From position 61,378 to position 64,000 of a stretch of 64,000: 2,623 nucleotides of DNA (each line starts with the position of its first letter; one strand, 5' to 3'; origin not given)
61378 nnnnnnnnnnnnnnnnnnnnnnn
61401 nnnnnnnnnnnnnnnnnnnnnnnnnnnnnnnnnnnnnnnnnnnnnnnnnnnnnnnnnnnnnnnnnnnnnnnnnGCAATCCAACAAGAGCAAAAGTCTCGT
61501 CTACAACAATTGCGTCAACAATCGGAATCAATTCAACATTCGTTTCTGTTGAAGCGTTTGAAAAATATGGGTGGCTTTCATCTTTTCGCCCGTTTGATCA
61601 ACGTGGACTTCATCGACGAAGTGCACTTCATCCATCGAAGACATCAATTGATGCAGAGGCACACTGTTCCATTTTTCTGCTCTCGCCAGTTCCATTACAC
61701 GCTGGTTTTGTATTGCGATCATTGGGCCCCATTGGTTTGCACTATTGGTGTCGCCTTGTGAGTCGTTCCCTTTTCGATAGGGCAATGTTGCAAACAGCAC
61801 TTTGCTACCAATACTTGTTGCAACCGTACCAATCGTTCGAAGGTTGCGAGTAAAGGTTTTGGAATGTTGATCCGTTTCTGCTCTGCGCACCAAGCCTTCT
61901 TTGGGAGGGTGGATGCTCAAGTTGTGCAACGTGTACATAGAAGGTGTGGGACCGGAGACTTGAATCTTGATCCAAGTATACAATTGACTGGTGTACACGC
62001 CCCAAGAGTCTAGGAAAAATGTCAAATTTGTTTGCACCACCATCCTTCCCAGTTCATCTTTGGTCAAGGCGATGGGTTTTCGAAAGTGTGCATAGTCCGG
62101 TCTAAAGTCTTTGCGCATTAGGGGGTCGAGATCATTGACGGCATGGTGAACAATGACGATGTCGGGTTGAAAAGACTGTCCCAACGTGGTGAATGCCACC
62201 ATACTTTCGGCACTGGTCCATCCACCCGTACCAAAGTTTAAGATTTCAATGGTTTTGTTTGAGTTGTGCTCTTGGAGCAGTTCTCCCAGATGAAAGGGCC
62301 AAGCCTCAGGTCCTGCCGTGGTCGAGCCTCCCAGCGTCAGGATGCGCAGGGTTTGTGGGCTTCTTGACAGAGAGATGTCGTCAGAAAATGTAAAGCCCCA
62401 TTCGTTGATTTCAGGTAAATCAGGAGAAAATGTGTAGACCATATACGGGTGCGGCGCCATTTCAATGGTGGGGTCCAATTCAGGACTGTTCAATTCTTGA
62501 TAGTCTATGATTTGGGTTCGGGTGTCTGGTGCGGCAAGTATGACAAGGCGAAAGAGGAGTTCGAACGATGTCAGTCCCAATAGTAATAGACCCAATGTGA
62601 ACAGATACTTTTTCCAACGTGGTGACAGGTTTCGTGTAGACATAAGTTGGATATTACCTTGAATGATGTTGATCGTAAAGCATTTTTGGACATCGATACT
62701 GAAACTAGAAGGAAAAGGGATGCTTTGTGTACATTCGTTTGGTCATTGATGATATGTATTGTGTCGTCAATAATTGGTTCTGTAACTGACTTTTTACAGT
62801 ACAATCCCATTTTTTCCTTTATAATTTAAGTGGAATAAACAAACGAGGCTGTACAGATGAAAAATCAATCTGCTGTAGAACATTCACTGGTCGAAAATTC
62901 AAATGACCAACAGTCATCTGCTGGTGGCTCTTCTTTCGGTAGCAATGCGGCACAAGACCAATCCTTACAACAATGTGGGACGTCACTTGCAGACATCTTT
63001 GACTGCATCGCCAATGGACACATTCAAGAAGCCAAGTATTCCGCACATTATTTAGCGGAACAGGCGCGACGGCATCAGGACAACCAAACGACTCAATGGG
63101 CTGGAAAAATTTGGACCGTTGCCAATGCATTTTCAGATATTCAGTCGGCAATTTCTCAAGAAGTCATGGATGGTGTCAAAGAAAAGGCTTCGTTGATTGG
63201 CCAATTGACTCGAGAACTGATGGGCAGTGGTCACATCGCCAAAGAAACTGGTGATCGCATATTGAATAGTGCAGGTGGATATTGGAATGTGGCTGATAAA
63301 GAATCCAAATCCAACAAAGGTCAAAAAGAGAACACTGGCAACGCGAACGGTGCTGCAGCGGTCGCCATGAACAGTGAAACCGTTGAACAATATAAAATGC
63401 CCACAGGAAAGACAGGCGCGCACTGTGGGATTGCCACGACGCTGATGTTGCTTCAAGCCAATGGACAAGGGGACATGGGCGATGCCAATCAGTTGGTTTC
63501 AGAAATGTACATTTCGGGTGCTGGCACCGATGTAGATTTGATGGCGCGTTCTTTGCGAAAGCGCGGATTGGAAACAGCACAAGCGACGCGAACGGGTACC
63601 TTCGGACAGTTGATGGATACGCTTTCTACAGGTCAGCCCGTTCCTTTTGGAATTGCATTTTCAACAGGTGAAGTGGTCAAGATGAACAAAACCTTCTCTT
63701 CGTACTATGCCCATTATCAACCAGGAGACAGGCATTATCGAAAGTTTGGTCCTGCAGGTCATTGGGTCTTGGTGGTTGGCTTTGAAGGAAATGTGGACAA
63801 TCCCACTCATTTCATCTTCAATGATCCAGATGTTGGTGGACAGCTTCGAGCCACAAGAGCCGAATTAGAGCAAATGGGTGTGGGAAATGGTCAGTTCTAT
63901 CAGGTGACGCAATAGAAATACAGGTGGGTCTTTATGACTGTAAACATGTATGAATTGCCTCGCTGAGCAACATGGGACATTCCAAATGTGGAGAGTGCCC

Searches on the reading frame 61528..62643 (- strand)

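Call 32: search_protein_families(library=pfam, proteins=[window:61528-62643:-], max_evalue=0.001)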
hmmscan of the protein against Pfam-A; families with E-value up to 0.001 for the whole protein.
window:61528-62643:- (371 aa): 1 family
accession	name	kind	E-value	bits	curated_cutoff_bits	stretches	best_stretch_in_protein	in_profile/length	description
PF13472.12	Lipase_GDSL_2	-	9.2e-09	36.5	32.9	1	104-260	2-88/178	GDSL-like Lipase/Acylhydrolase family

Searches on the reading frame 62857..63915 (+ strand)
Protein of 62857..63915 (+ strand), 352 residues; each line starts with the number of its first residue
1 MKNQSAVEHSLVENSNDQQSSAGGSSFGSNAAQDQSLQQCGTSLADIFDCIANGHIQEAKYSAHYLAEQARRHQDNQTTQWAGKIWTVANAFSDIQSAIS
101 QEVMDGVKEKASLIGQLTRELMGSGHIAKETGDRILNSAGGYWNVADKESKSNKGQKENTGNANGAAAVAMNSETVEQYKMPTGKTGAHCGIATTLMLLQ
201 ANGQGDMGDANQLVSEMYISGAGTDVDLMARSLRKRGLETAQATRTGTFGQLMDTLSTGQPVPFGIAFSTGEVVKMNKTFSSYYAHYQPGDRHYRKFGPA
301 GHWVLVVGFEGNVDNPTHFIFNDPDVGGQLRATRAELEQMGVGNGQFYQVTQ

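Call 32: search_protein_families(library=pfam, proteins=[window:62857-63915:+], max_evalue=0.001)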
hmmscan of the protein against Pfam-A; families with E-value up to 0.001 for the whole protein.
window:62857-63915:+ (352 aa): 1 family
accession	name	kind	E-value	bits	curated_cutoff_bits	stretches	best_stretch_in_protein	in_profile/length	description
PF13529.12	Peptidase_C39_2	-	6.5e-07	30.5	24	1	180-324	8-142/143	Peptidase_C39 like family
